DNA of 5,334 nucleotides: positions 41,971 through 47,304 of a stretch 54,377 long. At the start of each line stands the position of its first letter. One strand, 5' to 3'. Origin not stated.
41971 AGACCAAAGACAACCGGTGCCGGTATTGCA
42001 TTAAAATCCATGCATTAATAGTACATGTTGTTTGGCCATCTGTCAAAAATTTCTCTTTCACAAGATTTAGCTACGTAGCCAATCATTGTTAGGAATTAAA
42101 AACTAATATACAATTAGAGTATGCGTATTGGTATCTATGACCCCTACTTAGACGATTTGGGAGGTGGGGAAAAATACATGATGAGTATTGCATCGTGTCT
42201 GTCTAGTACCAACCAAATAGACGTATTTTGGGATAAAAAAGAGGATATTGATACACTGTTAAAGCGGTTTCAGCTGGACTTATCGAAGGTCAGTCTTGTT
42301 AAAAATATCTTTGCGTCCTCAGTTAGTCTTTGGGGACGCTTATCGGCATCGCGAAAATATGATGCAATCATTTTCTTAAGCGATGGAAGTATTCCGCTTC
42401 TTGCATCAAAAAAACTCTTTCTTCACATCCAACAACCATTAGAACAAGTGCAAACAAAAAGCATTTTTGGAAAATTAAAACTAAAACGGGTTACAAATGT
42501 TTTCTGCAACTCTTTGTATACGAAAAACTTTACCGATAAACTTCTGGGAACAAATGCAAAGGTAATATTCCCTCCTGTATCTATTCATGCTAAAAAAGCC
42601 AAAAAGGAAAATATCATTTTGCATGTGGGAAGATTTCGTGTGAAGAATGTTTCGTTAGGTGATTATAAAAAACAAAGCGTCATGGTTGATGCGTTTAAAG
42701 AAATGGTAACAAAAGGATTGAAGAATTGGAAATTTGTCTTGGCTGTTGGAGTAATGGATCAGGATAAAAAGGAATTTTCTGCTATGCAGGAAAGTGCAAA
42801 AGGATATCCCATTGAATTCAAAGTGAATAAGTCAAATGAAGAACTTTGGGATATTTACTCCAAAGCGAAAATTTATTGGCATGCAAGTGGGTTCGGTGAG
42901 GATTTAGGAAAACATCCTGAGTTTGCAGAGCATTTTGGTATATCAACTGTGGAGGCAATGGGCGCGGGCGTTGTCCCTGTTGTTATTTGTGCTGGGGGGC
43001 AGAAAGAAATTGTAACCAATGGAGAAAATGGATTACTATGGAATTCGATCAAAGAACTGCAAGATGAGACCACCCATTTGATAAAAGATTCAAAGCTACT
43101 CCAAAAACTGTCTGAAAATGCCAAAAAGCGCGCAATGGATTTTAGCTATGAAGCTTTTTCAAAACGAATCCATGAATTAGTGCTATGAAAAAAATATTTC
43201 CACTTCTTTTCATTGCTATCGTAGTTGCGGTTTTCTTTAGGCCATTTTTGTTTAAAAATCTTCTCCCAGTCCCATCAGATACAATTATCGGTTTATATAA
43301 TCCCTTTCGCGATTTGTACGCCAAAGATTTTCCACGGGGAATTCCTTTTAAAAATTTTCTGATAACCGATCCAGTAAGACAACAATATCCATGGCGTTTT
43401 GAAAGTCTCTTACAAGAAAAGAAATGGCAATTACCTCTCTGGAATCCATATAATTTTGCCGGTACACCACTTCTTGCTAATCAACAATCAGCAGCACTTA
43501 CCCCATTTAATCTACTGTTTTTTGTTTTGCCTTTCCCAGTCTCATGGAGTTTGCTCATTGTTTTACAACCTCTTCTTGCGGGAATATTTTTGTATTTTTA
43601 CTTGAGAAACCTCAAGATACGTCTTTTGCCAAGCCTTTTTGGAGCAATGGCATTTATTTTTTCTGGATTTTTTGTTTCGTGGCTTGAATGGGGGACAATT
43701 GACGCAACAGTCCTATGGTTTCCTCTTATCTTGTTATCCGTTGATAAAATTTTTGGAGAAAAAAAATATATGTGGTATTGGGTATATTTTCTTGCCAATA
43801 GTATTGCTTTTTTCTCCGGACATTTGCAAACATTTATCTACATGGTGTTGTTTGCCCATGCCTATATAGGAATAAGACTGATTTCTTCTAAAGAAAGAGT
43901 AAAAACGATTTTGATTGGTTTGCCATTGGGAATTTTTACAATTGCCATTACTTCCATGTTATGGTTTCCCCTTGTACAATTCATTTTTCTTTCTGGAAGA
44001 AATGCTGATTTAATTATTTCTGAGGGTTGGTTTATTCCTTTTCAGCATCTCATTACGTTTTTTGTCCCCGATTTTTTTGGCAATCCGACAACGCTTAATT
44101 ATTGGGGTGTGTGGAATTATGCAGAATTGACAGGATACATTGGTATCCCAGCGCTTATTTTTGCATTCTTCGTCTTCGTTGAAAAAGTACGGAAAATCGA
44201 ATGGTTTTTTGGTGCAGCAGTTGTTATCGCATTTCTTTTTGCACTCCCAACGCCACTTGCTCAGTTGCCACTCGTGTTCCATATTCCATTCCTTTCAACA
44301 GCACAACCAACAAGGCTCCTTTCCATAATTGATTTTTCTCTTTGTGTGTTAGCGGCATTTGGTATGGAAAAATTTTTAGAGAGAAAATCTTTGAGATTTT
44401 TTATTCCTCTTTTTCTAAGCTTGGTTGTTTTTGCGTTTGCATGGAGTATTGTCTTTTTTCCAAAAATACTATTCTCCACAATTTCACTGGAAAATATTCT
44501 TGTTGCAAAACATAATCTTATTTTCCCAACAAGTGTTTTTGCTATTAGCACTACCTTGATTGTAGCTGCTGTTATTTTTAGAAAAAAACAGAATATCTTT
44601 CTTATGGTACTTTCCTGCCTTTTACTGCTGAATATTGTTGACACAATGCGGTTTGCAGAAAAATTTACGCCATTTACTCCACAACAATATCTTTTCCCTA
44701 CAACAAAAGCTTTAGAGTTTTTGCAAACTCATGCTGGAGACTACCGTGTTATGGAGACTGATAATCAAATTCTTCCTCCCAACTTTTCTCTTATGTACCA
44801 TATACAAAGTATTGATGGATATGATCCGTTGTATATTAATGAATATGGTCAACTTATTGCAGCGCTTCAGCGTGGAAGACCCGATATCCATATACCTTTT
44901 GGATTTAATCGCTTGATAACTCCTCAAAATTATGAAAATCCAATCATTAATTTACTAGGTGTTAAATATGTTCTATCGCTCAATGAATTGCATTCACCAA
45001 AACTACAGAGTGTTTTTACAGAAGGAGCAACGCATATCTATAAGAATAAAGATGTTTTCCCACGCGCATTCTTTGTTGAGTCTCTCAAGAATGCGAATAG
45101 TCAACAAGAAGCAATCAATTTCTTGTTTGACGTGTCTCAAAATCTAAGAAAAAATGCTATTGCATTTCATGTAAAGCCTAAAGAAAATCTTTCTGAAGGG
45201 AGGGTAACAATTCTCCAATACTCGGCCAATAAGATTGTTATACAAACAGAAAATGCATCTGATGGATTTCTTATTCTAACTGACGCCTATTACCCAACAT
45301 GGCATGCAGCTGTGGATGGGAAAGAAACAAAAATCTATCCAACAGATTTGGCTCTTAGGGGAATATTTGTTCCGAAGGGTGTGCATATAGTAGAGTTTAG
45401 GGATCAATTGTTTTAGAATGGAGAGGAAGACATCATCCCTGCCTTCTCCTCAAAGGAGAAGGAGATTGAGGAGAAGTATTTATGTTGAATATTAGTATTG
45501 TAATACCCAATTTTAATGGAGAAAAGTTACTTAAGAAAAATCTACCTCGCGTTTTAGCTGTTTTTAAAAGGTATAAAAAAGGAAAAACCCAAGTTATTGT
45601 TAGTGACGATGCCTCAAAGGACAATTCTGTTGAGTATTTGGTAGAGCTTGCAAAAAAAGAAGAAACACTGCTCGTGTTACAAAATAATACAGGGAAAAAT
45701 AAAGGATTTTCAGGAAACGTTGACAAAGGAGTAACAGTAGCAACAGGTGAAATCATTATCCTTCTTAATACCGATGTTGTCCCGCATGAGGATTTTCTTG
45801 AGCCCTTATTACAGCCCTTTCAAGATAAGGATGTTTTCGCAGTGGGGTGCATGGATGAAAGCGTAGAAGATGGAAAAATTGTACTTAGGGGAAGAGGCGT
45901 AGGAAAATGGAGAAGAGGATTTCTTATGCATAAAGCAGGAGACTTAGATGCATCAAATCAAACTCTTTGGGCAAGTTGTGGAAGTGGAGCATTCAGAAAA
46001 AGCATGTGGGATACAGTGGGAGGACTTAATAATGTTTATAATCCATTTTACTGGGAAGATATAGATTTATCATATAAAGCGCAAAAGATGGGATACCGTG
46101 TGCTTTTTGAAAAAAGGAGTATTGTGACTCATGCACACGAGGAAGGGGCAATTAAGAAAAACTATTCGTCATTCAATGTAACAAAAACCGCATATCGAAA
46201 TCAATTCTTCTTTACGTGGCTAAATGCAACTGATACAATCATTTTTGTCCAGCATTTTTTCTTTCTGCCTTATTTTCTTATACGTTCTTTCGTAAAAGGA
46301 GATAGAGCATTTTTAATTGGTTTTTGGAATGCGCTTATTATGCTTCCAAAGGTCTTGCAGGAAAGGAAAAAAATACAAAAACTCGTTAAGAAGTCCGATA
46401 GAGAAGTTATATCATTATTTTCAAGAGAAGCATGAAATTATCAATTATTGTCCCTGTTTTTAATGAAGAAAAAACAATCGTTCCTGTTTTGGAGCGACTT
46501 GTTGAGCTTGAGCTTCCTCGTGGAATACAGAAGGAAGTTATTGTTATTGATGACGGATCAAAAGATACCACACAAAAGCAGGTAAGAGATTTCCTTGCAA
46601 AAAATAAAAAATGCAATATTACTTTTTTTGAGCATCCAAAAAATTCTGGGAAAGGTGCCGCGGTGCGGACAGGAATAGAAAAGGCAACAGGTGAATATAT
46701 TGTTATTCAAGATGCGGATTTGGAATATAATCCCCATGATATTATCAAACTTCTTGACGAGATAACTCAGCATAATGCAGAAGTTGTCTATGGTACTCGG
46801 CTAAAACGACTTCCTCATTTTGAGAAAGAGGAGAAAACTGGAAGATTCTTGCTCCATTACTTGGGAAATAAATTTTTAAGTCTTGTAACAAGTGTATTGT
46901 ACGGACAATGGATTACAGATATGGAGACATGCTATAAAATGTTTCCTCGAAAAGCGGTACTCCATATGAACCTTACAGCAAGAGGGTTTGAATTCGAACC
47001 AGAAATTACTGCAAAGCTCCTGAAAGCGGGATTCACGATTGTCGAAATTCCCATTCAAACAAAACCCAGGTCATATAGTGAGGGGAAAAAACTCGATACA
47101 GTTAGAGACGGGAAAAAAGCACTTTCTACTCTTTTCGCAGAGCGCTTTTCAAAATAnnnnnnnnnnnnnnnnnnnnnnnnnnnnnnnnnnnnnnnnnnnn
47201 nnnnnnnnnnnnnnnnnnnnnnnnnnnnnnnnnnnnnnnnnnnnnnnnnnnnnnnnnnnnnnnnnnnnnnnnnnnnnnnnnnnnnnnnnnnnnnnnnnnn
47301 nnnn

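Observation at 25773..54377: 28.6-kb glycosylation super-locus: 11 GT-C-like membrane enzymes from four families interleaved with 8 cytoplasmic GTs and a flippase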

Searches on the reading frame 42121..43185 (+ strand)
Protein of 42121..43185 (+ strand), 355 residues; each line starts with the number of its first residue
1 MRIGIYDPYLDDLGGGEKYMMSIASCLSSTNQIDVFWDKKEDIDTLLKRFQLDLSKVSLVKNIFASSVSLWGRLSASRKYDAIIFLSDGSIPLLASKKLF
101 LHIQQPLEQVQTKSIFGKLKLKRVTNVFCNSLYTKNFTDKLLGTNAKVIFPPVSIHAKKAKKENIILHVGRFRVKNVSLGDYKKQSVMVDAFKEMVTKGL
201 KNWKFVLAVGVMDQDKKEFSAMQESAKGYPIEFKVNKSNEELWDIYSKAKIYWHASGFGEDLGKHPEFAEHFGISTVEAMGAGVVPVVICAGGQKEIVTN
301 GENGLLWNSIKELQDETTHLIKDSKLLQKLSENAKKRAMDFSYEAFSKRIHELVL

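Call 5: search_protein_families(library=pfam, proteins=[window:42121-43185:+], max_evalue=0.01)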
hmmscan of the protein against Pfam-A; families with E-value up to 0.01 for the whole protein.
window:42121-43185:+ (355 aa): 3 families
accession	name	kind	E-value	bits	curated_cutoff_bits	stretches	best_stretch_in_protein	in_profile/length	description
PF00534.26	Glycos_transf_1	-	1e-21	77.6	26.4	1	158-337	10-172/172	Glycosyl transferases group 1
PF13692.12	Glyco_trans_1_4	-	1.9e-12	48.1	27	1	164-323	2-142/142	Glycosyl transferases group 1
PF13524.12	Glyco_trans_1_2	-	0.00033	21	25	1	233-340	31-132/144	Glycosyl transferase-like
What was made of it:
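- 42121..43188 (+): GT4 (355 aa). Core gene. Glycos_transf_1 E 1e-21 (call 5).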

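Call 28: search_protein_families(library=ncbifam, proteins=[window:42121-43185:+], max_evalue=0.00001)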
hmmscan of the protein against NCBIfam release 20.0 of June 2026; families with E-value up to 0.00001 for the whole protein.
window:42121-43185:+ (355 aa): 9 families
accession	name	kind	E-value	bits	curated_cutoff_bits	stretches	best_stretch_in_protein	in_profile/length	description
TIGR03999.1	thiol_BshA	equivalog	1.8e-10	40.3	273.7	1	266-344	279-360/375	N-acetyl-alpha-D-glucosaminyl L-malate synthase BshA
NF049988.1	MGlcDAGSynMgs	equivalog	4.4e-09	36.2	400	1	188-353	231-383/398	alpha-monoglucosyldiacylglycerol synthase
NF050056.1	ProtGlycPglH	equivalog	6.3e-09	35.4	600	1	121-353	130-349/354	GalNAc-alpha-(1->4)-GalNAc-alpha-(1->3)-diNAcBac-PP-undecaprenol alpha-1,4-N-acetyl-D-galactosaminyltransferase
TIGR03449.1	mycothiol_MshA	equivalog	7.2e-09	35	462.5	1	182-352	232-398/406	D-inositol-3-phosphate glycosyltransferase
NF041876.1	EPS_EpsE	equivalog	2.6e-08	33.5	400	1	268-339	304-377/389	exopolysaccharide biosynthesis GT4 family glycosyltransferase EpsE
NF041010.1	glycosy_Agl16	equivalog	8.6e-07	28.1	575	1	273-353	267-347/352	glycosylation protein Agl16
TIGR02472.1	sucr_P_syn_N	equivalog_domain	2.2e-06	26.8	576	1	266-346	347-430/439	sucrose-phosphate synthase, putative, glycosyltransferase domain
NF038229.1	Glyco4_Geo_Pelo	equivalog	5.7e-06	25.6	400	1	275-338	253-316/338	GPMC system family 4 glycosyltransferase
TIGR02149.1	glgA_Coryne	subfamily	8.8e-06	25.1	302.4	0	266-352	290-385/391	glycogen synthase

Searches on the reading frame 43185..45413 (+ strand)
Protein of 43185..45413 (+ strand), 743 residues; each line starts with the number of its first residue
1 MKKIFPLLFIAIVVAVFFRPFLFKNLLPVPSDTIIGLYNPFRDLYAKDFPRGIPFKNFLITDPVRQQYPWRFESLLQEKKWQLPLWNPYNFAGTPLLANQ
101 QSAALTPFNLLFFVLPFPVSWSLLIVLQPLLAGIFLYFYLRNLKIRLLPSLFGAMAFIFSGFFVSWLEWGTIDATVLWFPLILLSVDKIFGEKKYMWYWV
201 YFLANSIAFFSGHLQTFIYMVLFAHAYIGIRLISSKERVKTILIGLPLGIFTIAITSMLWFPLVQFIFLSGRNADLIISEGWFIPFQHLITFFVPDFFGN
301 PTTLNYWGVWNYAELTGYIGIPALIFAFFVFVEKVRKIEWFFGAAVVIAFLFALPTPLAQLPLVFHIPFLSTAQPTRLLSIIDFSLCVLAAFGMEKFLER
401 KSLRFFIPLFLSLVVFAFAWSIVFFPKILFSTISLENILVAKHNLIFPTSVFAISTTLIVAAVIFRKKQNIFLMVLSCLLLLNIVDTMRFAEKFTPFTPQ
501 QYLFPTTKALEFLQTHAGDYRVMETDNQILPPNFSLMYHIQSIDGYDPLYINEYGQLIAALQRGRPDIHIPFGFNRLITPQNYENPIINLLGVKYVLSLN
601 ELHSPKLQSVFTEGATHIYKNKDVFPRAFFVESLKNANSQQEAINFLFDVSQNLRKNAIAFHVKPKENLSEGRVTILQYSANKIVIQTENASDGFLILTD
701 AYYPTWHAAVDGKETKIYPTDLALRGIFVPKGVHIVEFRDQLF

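Call 5: search_protein_families(library=pfam, proteins=[window:43185-45413:+], max_evalue=0.01)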
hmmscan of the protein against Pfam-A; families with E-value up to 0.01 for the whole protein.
window:43185-45413:+ (743 aa): 1 family
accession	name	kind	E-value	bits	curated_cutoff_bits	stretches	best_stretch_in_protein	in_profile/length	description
PF09586.16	YfhO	-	1.6e-31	110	28.5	2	106-636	74-599/835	Bacterial membrane protein YfhO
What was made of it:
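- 43185..45416 (+): YfhO paralogue (743 aa). Core gene. YfhO E 1.6e-31 (call 5).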

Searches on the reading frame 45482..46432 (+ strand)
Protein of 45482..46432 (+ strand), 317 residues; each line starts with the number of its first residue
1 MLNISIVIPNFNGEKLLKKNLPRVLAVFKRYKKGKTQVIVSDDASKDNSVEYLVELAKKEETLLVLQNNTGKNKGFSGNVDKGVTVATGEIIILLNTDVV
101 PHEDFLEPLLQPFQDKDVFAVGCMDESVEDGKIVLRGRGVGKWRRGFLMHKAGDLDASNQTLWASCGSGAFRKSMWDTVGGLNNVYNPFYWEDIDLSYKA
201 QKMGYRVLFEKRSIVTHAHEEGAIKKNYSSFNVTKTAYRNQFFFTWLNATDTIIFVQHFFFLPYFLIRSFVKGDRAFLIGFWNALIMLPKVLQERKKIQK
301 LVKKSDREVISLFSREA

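Call 5: search_protein_families(library=pfam, proteins=[window:45482-46432:+], max_evalue=0.01)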
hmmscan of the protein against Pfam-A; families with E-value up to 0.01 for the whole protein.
window:45482-46432:+ (317 aa): 3 families
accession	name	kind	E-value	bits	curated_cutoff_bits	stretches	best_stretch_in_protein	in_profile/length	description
PF00535.33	Glycos_transf_2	-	4.3e-23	82.5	23.3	1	5-172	1-160/168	Glycosyl transferase family 2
PF13641.12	Glyco_tranf_2_3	-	3.3e-16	60.4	27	1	4-221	3-215/230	Glycosyltransferase like family 2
PF13632.12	Glyco_trans_2_3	-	0.00047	20.5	27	1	91-279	1-177/198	Glycosyl transferase family group 2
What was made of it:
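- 45482..46435 (+): GT2 (317 aa) with one C-terminal hydrophobic segment. Core gene. Glycos_transf_2 E 4e-23 (call 5).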

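Call 28: search_protein_families(library=ncbifam, proteins=[window:45482-46432:+], max_evalue=0.00001)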
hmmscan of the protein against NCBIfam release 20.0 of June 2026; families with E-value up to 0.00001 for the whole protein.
window:45482-46432:+ (317 aa): 15 families
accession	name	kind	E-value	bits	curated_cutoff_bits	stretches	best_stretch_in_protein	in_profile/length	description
NF041875.1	EPS_EpsD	equivalog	2.4e-18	66.6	370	1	4-224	1-213/325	exopolysaccharide biosynthesis glycosyltransferase EpsD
TIGR03965.1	mycofact_glyco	equivalog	2.8e-16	59.4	280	1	3-123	75-189/467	mycofactocin biosynthesis glycosyltransferase MftF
TIGR03937.1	PgaC_IcaA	equivalog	1.3e-15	57.3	422.3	1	3-215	46-248/407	poly-beta-1,6-N-acetyl-D-glucosamine synthase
TIGR04283.1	glyco_like_mftF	equivalog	6.6e-13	48.8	182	1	4-226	1-197/221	TIGR04283 family arsenosugar biosynthesis glycosyltransferase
NF050050.1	ProtGlycPglI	equivalog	3.2e-11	43.1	500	1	3-115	3-110/306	GalNAc(5)-diNAcBac-PP-undecaprenol beta-1,3-glucosyltransferase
NF047588.1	GlcsyltransPgfSStrep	equivalog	4.7e-09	35.9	500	1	3-115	2-112/308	glycosyltransferase PgfS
NF007986.1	PRK10714.1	equivalog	7.3e-09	35.1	529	1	3-103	7-106/316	undecaprenyl-phosphate 4-deoxy-4-formamido-L-arabinose transferase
NF038299.1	EPS_HpsN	equivalog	9.1e-09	34.7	425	1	3-120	2-114/317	hormogonium polysaccharide biosynthesis glycosyltransferase HpsN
NF007482.0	PRK10073.1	equivalog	2.9e-08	33.1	423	1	3-117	7-114/334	glycosyltransferase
NF038302.1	EPS_HpsE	equivalog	6e-08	32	300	1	3-107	2-105/307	hormogonium polysaccharide biosynthesis glycosyltransferase HpsE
TIGR03111.1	glyc2_xrt_Gpos1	hypoth_equivalog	1.4e-06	27.3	363.95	1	3-117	50-160/439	TIGR03111 family XrtG-associated glycosyltransferase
NF041394.1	GtaseAglG_Halo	equivalog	1.5e-06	27.8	440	1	48-123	44-117/304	glucosyl-dolichyl phosphate glucuronosyltransferase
TIGR03469.1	HpnB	hypoth_equivalog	5.7e-06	25.6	379.25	0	4-124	46-171/386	hopene-associated glycosyltransferase HpnB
NF047683.1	TeichurnBiosyTuaG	equivalog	9.6e-06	25.4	400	0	4-118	8-116/252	teichuronic acid biosynthesis protein TuaG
NF053739.1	GlytfEpsEBac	equivalog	9.6e-06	24.8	450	0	4-225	3-210/265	glycosyltransferase EpsE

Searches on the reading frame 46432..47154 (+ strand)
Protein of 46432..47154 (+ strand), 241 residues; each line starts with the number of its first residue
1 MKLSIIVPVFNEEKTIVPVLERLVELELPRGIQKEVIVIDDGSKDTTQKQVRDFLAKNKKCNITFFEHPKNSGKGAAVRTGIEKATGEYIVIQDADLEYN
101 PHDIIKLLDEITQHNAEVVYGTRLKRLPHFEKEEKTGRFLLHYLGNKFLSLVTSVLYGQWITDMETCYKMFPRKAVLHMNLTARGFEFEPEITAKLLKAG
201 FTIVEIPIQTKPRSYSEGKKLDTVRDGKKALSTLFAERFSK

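Call 5: search_protein_families(library=pfam, proteins=[window:46432-47154:+], max_evalue=0.01)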
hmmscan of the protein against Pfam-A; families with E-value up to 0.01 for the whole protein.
window:46432-47154:+ (241 aa): 4 families
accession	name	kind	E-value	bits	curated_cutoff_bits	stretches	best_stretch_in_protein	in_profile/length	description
PF00535.33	Glycos_transf_2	-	1.4e-35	123.2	23.3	1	4-175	1-163/168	Glycosyl transferase family 2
PF10111.15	Glyco_tranf_2_2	-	4.1e-08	33.5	27.3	1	4-114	1-109/276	Glycosyltransferase like family 2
PF13641.12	Glyco_tranf_2_3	-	4e-05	24.2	27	1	3-119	3-119/230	Glycosyltransferase like family 2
PF12804.13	NTP_transf_3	-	0.0023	18.5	27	1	18-127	25-127/160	MobA-like NTP transferase domain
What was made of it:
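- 46432..47157 (+): Short GT2 with no TM segment (241 aa), polyprenyl-phosphate sugar synthase-like. Last gene of the core, present in about 60% of relatives. Glycos_transf_2 E 1.4e-35 (call 5).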

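Call 28: search_protein_families(library=ncbifam, proteins=[window:46432-47154:+], max_evalue=0.00001)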
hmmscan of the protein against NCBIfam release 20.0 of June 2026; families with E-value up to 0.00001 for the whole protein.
window:46432-47154:+ (241 aa): 22 families
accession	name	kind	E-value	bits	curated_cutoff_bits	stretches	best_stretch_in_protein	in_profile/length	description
TIGR04182.1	glyco_TIGR04182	equivalog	7.2e-34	117.5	325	1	3-236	2-216/293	S-layer glycoprotein N-glycosyltransferase AglJ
NF047588.1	GlcsyltransPgfSStrep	equivalog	5.6e-20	71.8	500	1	1-176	1-164/308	glycosyltransferase PgfS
NF058614.1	PPMAGASynPpgS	equivalog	6.6e-20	71.5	370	1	5-220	4-206/226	polyprenyl-phospho-N-acetylgalactosaminyl synthase PpgS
TIGR03937.1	PgaC_IcaA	equivalog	6.2e-17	61.6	422.3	1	2-111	46-150/407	poly-beta-1,6-N-acetyl-D-glucosamine synthase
NF041875.1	EPS_EpsD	equivalog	8.2e-16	58.3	370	1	3-122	1-115/325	exopolysaccharide biosynthesis glycosyltransferase EpsD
NF010496.0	PRK13915.1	equivalog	4.8e-15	55.4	262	1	2-119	32-151/307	glucosyl-3-phosphoglycerate synthase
NF007482.0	PRK10073.1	equivalog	1.1e-14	54.3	423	1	2-118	7-117/334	glycosyltransferase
NF007986.1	PRK10714.1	equivalog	1.2e-14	54.1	529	1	2-126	7-129/316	undecaprenyl-phosphate 4-deoxy-4-formamido-L-arabinose transferase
NF041391.1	DPhHxTase_Halo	equivalog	2e-13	49.8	375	1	10-229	4-200/213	dolichyl-phosphate hexose transferase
TIGR04283.1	glyco_like_mftF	equivalog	3.6e-13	49.6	182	1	3-119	1-104/221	TIGR04283 family arsenosugar biosynthesis glycosyltransferase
NF038302.1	EPS_HpsE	equivalog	6.2e-13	48.4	300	1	1-125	1-125/307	hormogonium polysaccharide biosynthesis glycosyltransferase HpsE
TIGR03965.1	mycofact_glyco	equivalog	3.2e-12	46.1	280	1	3-118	76-186/467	mycofactocin biosynthesis glycosyltransferase MftF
NF047683.1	TeichurnBiosyTuaG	equivalog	1.2e-09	38.2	400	1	3-115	8-115/252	teichuronic acid biosynthesis protein TuaG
TIGR03111.1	glyc2_xrt_Gpos1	hypoth_equivalog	3.4e-09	36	363.95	1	3-161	51-205/439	TIGR03111 family XrtG-associated glycosyltransferase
NF050050.1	ProtGlycPglI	equivalog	8.5e-09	35.2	500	1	2-120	3-117/306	GalNAc(5)-diNAcBac-PP-undecaprenol beta-1,3-glucosyltransferase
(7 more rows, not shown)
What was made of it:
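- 46432..47157 (+): Sub-threshold matches to AglJ (117 bits) and PpgS (71 bits) (call 28).
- On Polyprenyl-phosphate glycosyltransferases of GT2 (DPM1/GtrB/ArnC/CsbB/GacI type): 46432 covers 5-220 of the 226-position PpgS model (call 28).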
